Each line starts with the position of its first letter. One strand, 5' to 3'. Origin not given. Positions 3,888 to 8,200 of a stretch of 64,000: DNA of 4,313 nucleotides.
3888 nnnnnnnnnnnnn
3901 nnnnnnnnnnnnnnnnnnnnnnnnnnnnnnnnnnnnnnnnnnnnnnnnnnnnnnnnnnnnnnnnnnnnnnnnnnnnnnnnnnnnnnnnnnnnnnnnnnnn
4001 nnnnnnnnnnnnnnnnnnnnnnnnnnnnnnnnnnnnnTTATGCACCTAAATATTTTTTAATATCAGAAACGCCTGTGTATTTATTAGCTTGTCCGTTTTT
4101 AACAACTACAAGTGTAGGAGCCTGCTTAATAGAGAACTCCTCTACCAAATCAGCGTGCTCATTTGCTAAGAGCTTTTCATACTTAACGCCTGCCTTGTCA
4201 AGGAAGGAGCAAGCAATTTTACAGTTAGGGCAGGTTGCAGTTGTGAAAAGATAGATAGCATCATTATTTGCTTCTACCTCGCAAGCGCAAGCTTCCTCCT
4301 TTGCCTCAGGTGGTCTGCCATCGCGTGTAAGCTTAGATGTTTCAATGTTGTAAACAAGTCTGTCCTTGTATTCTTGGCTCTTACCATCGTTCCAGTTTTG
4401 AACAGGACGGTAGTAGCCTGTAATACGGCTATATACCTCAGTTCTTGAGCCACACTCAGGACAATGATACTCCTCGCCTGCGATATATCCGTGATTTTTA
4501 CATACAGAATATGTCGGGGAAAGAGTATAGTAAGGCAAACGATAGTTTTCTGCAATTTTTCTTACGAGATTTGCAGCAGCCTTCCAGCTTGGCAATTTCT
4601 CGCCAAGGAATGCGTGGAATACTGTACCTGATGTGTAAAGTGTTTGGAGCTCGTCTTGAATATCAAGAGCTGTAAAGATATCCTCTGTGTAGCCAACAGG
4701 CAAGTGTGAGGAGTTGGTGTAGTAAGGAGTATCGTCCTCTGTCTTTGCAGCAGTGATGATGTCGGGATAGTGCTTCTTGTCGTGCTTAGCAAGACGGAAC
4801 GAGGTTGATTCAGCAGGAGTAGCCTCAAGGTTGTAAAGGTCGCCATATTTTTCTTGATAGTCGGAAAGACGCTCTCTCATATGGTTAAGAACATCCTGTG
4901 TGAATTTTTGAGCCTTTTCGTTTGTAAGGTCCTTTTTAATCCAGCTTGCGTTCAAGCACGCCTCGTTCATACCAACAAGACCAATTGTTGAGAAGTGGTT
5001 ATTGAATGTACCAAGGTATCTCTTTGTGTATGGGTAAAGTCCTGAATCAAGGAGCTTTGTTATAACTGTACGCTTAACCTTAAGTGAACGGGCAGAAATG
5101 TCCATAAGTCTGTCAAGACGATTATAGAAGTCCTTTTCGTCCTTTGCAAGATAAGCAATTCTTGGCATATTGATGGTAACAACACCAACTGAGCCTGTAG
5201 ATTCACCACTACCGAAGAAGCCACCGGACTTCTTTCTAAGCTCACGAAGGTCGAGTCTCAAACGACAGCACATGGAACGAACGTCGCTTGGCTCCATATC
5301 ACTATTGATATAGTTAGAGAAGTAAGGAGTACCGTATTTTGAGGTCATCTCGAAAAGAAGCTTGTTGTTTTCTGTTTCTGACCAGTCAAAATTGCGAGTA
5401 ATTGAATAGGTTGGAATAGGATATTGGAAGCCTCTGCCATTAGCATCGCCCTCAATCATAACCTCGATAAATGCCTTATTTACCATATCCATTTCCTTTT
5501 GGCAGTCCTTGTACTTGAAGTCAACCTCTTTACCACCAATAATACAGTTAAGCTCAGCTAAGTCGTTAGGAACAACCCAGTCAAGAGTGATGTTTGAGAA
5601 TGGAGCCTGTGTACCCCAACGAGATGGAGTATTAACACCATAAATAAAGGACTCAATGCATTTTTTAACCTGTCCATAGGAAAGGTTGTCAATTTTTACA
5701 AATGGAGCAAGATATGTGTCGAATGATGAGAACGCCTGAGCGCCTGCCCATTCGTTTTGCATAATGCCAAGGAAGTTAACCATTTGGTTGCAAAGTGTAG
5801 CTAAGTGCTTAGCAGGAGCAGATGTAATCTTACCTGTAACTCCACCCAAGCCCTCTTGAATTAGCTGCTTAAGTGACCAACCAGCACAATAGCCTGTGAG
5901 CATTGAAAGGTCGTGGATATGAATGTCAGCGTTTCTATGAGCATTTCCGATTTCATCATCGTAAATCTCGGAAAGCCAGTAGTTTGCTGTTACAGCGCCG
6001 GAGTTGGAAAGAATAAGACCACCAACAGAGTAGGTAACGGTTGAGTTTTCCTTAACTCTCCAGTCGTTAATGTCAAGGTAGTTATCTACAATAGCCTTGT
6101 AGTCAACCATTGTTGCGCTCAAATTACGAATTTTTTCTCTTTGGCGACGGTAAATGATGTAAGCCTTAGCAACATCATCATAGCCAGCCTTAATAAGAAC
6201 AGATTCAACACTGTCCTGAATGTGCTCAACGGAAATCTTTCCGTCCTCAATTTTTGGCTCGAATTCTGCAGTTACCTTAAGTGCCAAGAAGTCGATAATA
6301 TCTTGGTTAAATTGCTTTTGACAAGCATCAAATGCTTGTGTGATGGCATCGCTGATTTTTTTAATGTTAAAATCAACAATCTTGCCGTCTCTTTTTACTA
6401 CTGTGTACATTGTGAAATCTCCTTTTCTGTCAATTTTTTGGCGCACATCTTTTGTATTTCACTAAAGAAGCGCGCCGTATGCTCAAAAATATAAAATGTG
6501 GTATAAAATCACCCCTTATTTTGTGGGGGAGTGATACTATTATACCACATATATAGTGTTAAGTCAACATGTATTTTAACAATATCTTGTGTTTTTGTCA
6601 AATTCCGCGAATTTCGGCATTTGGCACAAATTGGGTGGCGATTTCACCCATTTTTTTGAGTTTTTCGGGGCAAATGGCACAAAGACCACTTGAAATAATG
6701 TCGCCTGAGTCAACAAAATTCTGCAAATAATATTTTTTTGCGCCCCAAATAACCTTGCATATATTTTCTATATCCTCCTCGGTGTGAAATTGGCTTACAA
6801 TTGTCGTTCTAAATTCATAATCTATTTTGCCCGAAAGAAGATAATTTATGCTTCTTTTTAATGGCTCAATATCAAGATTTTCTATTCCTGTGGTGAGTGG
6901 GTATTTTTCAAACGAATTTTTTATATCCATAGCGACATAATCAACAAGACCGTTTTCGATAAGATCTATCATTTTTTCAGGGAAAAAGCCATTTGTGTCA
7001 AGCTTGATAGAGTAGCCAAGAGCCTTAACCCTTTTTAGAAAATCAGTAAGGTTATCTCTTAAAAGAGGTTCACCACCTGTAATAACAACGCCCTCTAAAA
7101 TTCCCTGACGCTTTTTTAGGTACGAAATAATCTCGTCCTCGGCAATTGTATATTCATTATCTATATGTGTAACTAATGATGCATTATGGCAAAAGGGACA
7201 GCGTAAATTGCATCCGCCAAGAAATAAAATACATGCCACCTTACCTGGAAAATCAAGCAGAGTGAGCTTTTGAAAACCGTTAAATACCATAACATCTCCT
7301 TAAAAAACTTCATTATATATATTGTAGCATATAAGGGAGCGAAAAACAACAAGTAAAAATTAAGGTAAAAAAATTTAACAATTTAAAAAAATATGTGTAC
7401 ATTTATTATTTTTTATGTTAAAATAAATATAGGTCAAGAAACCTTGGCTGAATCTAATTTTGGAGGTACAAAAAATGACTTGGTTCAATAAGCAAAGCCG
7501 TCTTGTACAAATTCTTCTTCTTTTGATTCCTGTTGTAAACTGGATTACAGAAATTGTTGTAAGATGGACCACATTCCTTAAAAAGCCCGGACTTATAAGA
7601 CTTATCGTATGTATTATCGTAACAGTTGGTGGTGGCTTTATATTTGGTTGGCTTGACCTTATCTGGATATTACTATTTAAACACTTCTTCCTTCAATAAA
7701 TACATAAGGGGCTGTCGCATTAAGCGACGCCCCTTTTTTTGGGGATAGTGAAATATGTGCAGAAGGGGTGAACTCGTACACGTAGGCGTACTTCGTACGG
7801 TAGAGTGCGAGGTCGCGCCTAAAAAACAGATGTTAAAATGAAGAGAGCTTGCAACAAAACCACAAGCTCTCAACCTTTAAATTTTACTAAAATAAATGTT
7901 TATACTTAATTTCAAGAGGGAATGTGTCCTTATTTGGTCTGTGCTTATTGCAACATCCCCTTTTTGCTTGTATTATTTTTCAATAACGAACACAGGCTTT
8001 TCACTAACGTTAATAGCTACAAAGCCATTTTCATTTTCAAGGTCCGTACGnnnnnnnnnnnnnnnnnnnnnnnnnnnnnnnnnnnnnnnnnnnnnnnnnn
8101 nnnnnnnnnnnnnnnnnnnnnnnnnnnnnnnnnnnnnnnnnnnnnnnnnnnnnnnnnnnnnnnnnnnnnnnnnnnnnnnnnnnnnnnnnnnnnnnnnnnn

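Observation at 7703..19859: A ~263-bp inverted repeat pair exactly frames an 11.6-kb divergent surface-protein block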

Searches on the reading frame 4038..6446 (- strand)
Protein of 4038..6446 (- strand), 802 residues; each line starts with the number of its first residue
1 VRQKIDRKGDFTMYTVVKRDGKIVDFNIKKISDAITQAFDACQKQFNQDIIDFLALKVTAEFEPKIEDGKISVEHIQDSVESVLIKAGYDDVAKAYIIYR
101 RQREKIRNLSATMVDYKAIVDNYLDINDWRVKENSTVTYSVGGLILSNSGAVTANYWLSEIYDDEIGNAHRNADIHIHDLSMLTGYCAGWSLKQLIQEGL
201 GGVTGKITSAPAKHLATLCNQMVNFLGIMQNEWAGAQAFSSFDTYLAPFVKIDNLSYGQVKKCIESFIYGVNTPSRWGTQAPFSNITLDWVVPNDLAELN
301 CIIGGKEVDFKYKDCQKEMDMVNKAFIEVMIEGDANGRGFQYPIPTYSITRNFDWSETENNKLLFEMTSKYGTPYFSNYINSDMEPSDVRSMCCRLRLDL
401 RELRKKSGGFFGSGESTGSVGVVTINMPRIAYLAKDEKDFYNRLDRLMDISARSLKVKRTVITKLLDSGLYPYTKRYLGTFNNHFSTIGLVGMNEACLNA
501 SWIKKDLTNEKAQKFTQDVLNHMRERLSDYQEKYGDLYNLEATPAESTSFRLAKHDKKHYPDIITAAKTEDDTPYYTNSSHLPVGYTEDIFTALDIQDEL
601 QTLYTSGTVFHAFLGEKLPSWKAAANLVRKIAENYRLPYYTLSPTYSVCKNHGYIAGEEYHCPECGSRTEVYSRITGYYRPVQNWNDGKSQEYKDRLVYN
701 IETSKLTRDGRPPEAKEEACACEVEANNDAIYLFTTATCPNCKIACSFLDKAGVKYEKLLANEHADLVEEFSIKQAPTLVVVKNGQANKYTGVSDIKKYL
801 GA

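Call 12: search_protein_families(library=pfam, proteins=[window:4038-6446:-], max_evalue=0.01)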
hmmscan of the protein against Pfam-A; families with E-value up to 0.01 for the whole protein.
window:4038-6446:- (802 aa): 5 families
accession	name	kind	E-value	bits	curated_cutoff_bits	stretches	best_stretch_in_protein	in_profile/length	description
PF13597.11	NRDD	-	4e-191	637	26.2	1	133-699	1-562/562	Anaerobic ribonucleoside-triphosphate reductase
PF03477.21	ATP-cone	-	6.1e-24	84.8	25.8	1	15-104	2-87/88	ATP cone domain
PF00085.26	Thioredoxin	-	1.7e-05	25.2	23.5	1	724-795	14-93/103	Thioredoxin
PF00462.30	Glutaredoxin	-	6.6e-05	23.5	22.9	1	732-771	2-41/60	Glutaredoxin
PF19095.5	DUF5783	-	0.0061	17.1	32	0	22-91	12-82/105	Family of unknown function (DUF5783)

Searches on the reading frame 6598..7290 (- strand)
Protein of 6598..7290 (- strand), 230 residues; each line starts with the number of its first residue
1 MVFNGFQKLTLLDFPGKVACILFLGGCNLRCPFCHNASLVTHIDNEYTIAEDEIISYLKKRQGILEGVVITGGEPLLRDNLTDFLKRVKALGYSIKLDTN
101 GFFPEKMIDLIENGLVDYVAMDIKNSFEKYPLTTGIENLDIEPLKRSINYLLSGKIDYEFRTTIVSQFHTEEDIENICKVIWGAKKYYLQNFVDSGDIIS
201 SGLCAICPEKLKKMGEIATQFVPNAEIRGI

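Call 12: search_protein_families(library=pfam, proteins=[window:6598-7290:-], max_evalue=0.01)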
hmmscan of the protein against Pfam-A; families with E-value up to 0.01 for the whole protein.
window:6598-7290:- (230 aa): 2 families
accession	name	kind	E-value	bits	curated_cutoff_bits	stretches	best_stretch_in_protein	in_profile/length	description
PF04055.27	Radical_SAM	-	2.2e-20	73.9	29.5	1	23-179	3-164/166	Radical SAM superfamily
PF13353.11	Fer4_12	-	6.2e-11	43.2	22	1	18-119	6-109/137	4Fe-4S single cluster domain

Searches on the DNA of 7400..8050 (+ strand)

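Call 9: search_rna_families(source=window, start=7400, end=8050, threshold=evalue, max_evalue=10)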
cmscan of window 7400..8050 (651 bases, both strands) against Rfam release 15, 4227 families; matches with E-value up to 10: 11.
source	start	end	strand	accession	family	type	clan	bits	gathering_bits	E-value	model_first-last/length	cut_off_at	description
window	7830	7897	-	RF02366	Yfr19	Gene; sRNA;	-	26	70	0.13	1-82/82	no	Cyanobacterial functional RNA 19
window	7836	7993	-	RF04182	GibS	Gene; sRNA;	-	21.4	115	1.5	1-142/142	no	GibS sRNA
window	7836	7957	-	RF01769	greA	Cis-reg; leader;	-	19.3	60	0.55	1-124/124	no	Enterobacteria greA leader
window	7822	7891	-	RF03573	mir-1954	Gene; miRNA;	-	18.5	99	0.39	1-82/82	no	mir-1954 microRNA precursor family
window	7652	7741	+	RF01485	rli61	Cis-reg;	-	18.2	50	1.4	1-106/106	no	Listeria sRNA rli61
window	7821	7881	-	RF02274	AniS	Gene;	-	16.8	50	3.7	1-106/106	no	AniS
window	7827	7886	-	RF00979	mir-553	Gene; miRNA;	-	16.1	82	5.5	1-62/62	no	mir-553 microRNA precursor family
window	7579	7712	-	RF03528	mir-1264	Gene; miRNA;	-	15.7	79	4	1-67/67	no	mir-1264 microRNA precursor family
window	7444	7530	+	RF01197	snR39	Gene; snRNA; snoRNA; CD-box;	CL00054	15.3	40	9.6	1-95/95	no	Small nucleolar RNA snR39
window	7665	7747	+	RF00519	suhB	Gene; sRNA;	CL00108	14.3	41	3.6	1-77/77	no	Makes More Granules Regulator RNA (mmgR)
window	7990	8040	+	RF00032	Histone3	Cis-reg;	-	13.2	34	2.8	1-46/46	no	Histone 3' UTR stem-loop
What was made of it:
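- On Any Rfam RNA family: The best hit on the element scores 26 bits against a threshold of 70 (call 9).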

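Call 40: search_dna_similar(query=window:7700-7970:+, collection=plasmids, mode=distant, max_evalue=0.01)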
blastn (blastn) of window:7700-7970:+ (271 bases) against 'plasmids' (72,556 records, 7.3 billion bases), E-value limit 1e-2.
No match.

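Call 41: search_dna_similar(query=window:7700-7970:+, collection=phages, mode=distant, max_evalue=0.01)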
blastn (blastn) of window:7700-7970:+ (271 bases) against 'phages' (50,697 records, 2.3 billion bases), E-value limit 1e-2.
No match.

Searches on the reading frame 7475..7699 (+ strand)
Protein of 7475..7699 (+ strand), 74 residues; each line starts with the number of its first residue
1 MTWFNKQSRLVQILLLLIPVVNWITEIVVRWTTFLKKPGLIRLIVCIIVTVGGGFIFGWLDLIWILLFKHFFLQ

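Call 12: search_protein_families(library=pfam, proteins=[window:7475-7699:+], max_evalue=0.01)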
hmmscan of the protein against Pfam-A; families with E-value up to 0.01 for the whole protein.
window:7475-7699:+ (74 aa): 0 families

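Call 26: find_encoding_contigs(protein=window:7475-7699:+, flank=6000, max_places=10)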
Protein window:7475-7699:+ (74 aa): 17 contigs read that carry it; 9 places shown.
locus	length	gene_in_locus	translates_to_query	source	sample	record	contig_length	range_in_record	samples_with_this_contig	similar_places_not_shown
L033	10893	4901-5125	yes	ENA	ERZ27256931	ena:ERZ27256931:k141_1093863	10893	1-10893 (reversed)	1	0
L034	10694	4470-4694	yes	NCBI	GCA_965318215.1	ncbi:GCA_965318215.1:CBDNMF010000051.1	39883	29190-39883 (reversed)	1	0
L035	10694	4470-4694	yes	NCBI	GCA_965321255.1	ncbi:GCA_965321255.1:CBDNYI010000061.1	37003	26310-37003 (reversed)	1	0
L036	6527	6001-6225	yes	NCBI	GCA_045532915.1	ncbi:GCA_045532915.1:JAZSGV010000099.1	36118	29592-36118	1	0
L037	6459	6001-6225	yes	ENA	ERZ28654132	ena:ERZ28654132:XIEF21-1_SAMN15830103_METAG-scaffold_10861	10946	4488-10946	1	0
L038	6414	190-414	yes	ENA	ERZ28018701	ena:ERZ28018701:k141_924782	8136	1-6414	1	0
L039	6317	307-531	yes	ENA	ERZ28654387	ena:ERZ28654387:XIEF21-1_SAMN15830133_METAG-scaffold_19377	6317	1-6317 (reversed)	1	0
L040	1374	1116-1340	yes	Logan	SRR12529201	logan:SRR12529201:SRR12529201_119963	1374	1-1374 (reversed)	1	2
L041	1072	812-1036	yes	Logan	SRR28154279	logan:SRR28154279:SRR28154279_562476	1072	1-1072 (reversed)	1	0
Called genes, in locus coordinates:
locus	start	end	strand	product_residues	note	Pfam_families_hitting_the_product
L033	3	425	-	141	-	?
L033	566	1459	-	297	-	PF00890:FAD_binding_2, PF01134:GIDA (faint), PF01266:DAO (faint), PF07992:Pyr_redox_2, PF12831:FAD_oxidored, PF13450:NAD_binding_8 (weak), PF13738:Pyr_redox_3, PF00070:Pyr_redox, +2 more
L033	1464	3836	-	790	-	PF03477:ATP-cone, PF13597:NRDD, PF00085:Thioredoxin (faint)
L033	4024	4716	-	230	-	PF13353:Fer4_12, PF04055:Radical_SAM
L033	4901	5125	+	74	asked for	-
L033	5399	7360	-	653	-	-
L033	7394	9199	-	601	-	-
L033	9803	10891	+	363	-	?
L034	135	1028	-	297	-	PF00890:FAD_binding_2, PF01134:GIDA (faint), PF01266:DAO (faint), PF07992:Pyr_redox_2, PF12831:FAD_oxidored, PF13450:NAD_binding_8 (weak), PF13738:Pyr_redox_3, PF00070:Pyr_redox, +2 more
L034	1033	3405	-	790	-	PF03477:ATP-cone, PF13597:NRDD, PF00085:Thioredoxin (faint)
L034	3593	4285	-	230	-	PF13353:Fer4_12, PF04055:Radical_SAM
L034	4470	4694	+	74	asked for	-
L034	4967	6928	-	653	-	-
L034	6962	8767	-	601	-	-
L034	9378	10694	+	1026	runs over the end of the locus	PF00578:AhpC-TSA, PF08534:Redoxin, PF13905:Thioredoxin_8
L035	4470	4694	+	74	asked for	-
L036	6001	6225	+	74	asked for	-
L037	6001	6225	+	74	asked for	-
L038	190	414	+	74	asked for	-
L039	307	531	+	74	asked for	-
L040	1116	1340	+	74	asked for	-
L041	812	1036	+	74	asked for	-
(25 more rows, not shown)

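Call 32: find_homologous_proteins(query=window:7475-7699:+, max_evalue=0.001)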
Query window:7475-7699:+ (74 aa): 767 proteins with E <= 0.001 among 767 candidates; the best 120 are listed.
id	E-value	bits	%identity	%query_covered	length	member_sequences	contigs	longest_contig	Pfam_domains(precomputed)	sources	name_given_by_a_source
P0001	1.2e-39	152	99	100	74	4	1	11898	-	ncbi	-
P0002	3.4e-33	131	84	100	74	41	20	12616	-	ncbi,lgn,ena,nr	ncbi:MAG: hypothetical protein J6T24_04795 [Clostridia bacterium]|nr:hypothetical protein [Clostridi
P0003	2.0e-32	129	84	100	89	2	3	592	-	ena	-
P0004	2.9e-32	128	80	100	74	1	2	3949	-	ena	-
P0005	4.4e-32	128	82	100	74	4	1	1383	-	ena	-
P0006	1.1e-31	126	80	100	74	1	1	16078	-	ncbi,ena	-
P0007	1.2e-31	126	80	100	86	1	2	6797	-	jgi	-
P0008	2.8e-31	125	80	100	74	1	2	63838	-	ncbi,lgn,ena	-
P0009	3.6e-31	125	80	100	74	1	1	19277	-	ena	-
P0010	6.8e-31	124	78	100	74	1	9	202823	-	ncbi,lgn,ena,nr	ncbi:MAG: hypothetical protein II988_06335 [Clostridia bacterium]|nr:hypothetical protein [Clostridi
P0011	7.0e-31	124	81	100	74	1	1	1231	-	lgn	-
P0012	8.3e-31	124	78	100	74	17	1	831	-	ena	-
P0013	9.9e-31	123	77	100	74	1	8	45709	-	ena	-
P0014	1.0e-30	123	81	100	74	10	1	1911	-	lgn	-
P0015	1.6e-30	123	78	100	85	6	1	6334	-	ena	-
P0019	2.7e-30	122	81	100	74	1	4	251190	-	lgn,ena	-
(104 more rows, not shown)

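Call 33: find_encoding_contigs(protein=P0002, flank=10000, max_places=4)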
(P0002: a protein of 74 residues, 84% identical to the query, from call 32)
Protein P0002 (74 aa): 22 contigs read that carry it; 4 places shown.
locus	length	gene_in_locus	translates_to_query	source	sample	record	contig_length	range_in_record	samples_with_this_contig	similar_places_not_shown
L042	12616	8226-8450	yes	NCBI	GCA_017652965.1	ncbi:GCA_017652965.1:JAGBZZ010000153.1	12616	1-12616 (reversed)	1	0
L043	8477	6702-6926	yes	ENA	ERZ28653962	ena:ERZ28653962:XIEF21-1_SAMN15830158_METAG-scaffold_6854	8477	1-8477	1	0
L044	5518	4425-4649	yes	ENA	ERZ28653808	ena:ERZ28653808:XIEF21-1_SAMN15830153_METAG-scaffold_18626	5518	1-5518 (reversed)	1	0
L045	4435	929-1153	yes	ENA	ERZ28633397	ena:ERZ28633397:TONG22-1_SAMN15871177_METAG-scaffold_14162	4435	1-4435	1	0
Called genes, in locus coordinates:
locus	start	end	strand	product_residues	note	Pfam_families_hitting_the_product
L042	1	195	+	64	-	PF02637:GatB_Yqey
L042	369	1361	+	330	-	PF03547:Mem_trans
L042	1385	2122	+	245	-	PF03591:AzlC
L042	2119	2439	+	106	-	PF05437:AzlD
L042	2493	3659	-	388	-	PF04015:DUF362, PF00037:Fer4 (faint), PF12837:Fer4_6 (faint), PF12838:Fer4_7, PF13237:Fer4_10 (weak), PF14697:Fer4_21 (weak)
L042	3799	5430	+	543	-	PF22422:MGH1-like_GH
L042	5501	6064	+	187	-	PF00300:His_Phos_1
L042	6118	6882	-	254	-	-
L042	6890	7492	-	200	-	PF00717:Peptidase_S24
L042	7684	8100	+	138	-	PF00903:Glyoxalase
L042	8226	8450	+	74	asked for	-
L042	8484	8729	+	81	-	-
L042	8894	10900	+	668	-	PF00204:DNA_gyraseB, PF01751:Toprim, PF00986:DNA_gyraseB_C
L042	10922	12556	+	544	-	PF01676:Metalloenzyme, PF06415:iPGM_N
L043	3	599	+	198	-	?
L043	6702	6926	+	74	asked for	-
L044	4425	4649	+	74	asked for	-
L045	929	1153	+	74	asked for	-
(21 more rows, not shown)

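Call 34: find_encoding_contigs(protein=P0019, flank=10000, max_places=3)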
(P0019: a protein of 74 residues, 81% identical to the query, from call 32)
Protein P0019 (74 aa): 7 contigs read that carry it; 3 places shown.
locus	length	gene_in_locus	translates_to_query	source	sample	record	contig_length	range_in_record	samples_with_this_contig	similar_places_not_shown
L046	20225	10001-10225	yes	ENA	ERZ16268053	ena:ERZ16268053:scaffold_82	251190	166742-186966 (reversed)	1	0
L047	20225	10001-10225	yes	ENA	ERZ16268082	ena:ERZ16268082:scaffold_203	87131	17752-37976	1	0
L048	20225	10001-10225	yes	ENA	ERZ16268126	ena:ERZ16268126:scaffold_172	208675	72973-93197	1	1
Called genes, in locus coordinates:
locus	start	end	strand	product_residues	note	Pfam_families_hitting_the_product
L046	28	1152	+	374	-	PF03372:Exo_endo_phos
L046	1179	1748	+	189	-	PF00583:Acetyltransf_1, PF13673:Acetyltransf_10, PF13508:Acetyltransf_7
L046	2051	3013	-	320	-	PF00248:Aldo_ket_red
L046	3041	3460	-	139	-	PF07883:Cupin_2 (weak)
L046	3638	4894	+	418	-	PF02812:ELFV_dehydrog_N, PF00208:ELFV_dehydrog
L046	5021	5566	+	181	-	PF00929:RNase_T, PF13482:RNase_H_2 (faint)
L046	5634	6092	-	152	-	PF00583:Acetyltransf_1, PF13673:Acetyltransf_10, PF13508:Acetyltransf_7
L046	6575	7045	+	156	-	PF04073:tRNA_edit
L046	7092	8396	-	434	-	PF01266:DAO (faint), PF01494:FAD_binding_3, PF05834:Lycopene_cycl (faint), PF07992:Pyr_redox_2 (faint)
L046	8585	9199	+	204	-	PF04263:TPK_catalytic, PF04265:TPK_B1_binding (weak)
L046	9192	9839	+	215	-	PF00702:Hydrolase, PF12710:HAD, PF13419:HAD_2, PF13242:Hydrolase_like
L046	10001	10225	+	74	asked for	-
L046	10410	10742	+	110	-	PF06153:CdAMP_rec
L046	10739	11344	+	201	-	PF02677:QueH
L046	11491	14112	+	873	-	PF00122:E1-E2_ATPase, PF00702:Hydrolase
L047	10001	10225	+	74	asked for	-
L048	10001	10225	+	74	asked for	-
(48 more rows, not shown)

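Call 35: find_encoding_contigs(protein=P0008, flank=10000, max_places=3)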
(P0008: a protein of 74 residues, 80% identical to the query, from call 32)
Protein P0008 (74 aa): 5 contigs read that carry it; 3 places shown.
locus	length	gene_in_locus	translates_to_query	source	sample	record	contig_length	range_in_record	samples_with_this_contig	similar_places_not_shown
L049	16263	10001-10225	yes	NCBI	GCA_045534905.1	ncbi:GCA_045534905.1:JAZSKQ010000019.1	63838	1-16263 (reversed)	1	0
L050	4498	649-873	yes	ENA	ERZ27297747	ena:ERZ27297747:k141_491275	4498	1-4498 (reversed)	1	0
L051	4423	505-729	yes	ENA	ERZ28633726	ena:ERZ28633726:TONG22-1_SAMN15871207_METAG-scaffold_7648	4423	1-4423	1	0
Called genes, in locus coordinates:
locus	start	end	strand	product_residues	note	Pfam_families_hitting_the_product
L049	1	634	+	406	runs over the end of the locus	PF01136:Peptidase_U32, PF16325:Peptidase_U32_C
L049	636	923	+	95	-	PF07876:Dabb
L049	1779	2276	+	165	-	-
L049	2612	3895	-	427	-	-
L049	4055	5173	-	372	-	PF01545:Cation_efflux, PF16916:ZT_dimer (weak)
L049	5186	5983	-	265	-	PF00106:adh_short, PF01370:Epimerase, PF04321:RmlD_sub_bind (faint), PF08659:KR, PF13561:adh_short_C2, PF08643:DUF1776 (weak)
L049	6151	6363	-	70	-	-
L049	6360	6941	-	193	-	-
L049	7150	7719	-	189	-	PF06908:YpsA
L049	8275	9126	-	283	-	PF02498:Bro-N, PF02661:Fic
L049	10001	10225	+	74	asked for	-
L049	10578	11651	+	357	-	PF03477:ATP-cone, PF13597:NRDD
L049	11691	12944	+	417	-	PF13597:NRDD, PF00085:Thioredoxin (weak)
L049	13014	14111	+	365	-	PF01321:Creatinase_N, PF00557:Peptidase_M24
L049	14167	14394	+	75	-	-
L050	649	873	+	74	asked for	-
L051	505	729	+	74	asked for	-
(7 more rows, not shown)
